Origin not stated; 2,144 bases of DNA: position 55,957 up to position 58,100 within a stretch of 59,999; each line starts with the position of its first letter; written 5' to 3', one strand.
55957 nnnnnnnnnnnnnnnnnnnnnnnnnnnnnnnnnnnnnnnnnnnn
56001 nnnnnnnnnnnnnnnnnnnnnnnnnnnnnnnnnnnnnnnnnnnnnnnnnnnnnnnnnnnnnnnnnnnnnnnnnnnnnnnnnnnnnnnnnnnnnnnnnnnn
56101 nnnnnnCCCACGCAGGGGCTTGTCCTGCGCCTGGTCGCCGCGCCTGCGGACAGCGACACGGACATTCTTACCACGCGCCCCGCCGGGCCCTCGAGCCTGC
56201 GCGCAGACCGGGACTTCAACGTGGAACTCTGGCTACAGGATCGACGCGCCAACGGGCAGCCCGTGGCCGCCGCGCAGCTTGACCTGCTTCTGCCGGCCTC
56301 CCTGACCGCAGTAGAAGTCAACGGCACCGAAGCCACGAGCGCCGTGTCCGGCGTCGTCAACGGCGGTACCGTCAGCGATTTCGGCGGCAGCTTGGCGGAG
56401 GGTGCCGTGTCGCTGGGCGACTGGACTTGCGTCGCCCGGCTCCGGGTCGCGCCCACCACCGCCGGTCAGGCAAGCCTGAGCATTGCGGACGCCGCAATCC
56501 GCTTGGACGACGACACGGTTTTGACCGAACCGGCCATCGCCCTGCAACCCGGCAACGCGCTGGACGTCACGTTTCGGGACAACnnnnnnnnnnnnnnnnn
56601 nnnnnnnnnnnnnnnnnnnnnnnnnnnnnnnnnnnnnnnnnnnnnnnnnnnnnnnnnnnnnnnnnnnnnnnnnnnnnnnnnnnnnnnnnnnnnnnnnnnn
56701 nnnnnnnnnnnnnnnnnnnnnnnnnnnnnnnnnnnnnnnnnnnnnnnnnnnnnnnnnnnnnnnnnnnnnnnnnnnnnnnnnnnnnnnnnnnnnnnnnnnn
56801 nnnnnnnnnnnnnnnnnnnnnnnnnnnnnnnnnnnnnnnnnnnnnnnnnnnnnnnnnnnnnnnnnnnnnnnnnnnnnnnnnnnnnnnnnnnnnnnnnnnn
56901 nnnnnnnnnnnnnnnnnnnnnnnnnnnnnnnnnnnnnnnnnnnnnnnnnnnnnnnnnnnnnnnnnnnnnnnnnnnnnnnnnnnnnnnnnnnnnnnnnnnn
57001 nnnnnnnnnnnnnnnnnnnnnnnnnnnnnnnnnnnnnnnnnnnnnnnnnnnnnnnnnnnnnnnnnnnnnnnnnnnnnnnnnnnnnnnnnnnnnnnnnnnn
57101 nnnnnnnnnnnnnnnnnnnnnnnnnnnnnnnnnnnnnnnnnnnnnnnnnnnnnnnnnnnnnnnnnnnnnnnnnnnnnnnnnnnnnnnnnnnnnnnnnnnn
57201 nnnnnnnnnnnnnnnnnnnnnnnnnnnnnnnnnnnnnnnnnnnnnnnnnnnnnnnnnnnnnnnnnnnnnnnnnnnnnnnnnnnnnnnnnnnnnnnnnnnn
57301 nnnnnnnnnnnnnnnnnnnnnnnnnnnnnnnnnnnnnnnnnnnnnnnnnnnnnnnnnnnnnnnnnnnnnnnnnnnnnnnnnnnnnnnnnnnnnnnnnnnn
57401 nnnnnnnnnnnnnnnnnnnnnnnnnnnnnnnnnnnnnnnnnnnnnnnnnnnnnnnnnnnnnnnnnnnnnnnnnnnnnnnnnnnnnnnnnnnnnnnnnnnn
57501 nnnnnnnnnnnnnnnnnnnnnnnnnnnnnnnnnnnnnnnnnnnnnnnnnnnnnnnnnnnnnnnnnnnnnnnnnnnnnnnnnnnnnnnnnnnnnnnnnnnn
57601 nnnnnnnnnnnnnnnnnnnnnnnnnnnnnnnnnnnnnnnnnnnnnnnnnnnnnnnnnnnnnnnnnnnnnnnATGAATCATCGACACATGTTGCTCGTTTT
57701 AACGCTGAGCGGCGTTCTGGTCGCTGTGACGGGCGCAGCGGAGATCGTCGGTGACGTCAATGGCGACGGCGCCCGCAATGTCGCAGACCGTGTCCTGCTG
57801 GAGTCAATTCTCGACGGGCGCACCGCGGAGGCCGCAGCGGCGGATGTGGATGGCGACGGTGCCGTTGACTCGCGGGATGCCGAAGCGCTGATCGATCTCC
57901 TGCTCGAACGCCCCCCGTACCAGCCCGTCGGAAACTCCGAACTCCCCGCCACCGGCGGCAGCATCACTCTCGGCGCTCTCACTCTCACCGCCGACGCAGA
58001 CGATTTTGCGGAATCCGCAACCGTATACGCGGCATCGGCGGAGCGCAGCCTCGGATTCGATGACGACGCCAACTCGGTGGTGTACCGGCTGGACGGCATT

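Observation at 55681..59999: Cohesin-like modules on a giant protease/propeller protein, translationally coupled to a dockerin-bearing HExxH protein: candidate cohesin-dockerin protease complex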

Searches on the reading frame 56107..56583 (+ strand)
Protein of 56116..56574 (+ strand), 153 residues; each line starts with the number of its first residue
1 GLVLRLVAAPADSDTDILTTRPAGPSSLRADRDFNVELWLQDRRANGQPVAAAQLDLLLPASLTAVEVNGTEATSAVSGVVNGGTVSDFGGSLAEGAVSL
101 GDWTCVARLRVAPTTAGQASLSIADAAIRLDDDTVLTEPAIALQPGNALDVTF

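Call 6: search_protein_families(library=pfam, proteins=[window:56116-56574:+], max_evalue=10)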
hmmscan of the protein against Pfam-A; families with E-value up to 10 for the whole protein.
window:56116-56574:+ (153 aa): 0 families

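Call 33: search_solved_structures(query=A4, max_evalue=10, show_alignments=3)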
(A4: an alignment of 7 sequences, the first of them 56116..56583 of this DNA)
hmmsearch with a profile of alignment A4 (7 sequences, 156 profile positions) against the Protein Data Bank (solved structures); distinct sequences matched with E-value up to 10: 6.
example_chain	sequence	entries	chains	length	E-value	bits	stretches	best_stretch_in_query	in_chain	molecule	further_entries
4gh5_A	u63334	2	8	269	0.27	14.2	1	53-112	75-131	Short-chain dehydrogenase/reductase SDR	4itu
4gyr_A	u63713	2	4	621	0.47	13.4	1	35-91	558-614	Allophanate hydrolase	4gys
6ba1_A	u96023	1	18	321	0.97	12.4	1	46-81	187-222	Inosine-uridine preferring nucleoside hydrolase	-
4d5g_A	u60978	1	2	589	1.1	12.3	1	86-137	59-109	CYCLOHEXANE-1,2-DIONE HYDROLASE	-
2pgn_A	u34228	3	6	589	1.1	12.3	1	86-137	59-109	Cyclohexane-1,2-dione Hydrolase (Cdh) | CYCLOHEXANE-1,2-DIONE HYDROLASE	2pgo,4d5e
8qnd_A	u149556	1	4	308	1.2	12.1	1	46-76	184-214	Inosine-uridine nucleoside N-ribohydrolase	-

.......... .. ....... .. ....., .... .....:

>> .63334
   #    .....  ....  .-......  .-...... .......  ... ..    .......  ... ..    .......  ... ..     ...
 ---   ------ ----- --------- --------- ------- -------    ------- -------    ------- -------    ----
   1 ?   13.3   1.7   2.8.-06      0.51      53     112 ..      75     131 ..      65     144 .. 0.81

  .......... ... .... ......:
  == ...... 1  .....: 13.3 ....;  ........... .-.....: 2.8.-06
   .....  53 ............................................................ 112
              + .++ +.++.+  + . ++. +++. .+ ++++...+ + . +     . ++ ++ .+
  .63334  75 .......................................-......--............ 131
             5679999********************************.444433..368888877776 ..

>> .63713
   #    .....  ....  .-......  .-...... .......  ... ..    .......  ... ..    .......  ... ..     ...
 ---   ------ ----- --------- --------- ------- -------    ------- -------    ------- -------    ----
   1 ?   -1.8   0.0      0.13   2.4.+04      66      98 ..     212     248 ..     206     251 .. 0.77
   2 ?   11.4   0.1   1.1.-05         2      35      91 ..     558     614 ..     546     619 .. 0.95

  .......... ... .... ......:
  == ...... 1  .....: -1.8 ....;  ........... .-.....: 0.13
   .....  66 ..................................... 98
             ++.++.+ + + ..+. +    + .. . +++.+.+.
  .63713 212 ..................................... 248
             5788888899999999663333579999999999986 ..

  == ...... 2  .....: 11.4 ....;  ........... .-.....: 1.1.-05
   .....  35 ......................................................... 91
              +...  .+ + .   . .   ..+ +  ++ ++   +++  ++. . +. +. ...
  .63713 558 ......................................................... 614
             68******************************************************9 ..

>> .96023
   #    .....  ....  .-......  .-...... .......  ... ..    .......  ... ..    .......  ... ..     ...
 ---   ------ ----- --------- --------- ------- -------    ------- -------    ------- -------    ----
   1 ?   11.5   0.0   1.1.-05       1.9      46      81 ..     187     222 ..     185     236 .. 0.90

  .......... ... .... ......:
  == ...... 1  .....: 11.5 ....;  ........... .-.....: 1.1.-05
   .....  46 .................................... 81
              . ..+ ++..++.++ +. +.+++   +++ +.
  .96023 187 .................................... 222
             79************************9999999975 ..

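Call 58: search_solved_structures(query=A6, max_evalue=10, show_alignments=2)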
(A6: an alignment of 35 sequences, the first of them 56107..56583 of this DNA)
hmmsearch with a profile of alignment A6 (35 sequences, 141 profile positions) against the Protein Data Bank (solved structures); distinct sequences matched with E-value up to 10: 0.

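Call 59: search_protein_families(library=pfam, alignment_id=A6, max_evalue=10)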
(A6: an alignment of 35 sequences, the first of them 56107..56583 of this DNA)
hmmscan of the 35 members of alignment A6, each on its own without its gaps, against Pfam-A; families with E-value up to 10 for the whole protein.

A. member 1, window:56107-56583:+ (159 aa): 0 families

B. families by the number of members that match (of 35 scanned): 5 families
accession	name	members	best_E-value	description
PF00963.24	Cohesin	3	0.006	Cohesin domain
PF23140.1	Gp80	1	0.014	Podophage GP4 fiber I protein gp80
PF23785.1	DUF7171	1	0.049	Protein of unknown function (DUF7171)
PF17656.6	ChapFlgA_N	1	0.098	FlgA N-terminal domain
PF14486.12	DUF4432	1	0.11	Domain of unknown function (DUF4432)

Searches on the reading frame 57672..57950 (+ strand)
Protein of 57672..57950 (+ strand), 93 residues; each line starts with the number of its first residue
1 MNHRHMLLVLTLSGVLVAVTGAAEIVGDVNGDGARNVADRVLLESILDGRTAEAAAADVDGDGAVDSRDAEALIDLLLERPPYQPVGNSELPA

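Call 6: search_protein_families(library=pfam, proteins=[window:57672-57950:+], max_evalue=10)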
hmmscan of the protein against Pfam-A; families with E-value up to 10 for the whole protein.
window:57672-57950:+ (93 aa): 5 families
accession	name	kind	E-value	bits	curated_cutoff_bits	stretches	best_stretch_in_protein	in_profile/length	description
PF00404.24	Dockerin_1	-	1e-08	35.6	22.9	1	27-78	2-57/57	Dockerin type I domain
PF01839.29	FG-GAP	-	0.028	14.8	22.1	2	23-33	4-14/37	FG-GAP repeat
PF13202.12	EF-hand_5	-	0.24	11.4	25.9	1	56-67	7-18/25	EF hand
PF13517.12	FG-GAP_3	-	0.51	11.4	26.9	1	49-66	41-58/61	FG-GAP-like repeat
PF00036.39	EF-hand_1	-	0.71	10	25.4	1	57-67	9-19/29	EF hand domain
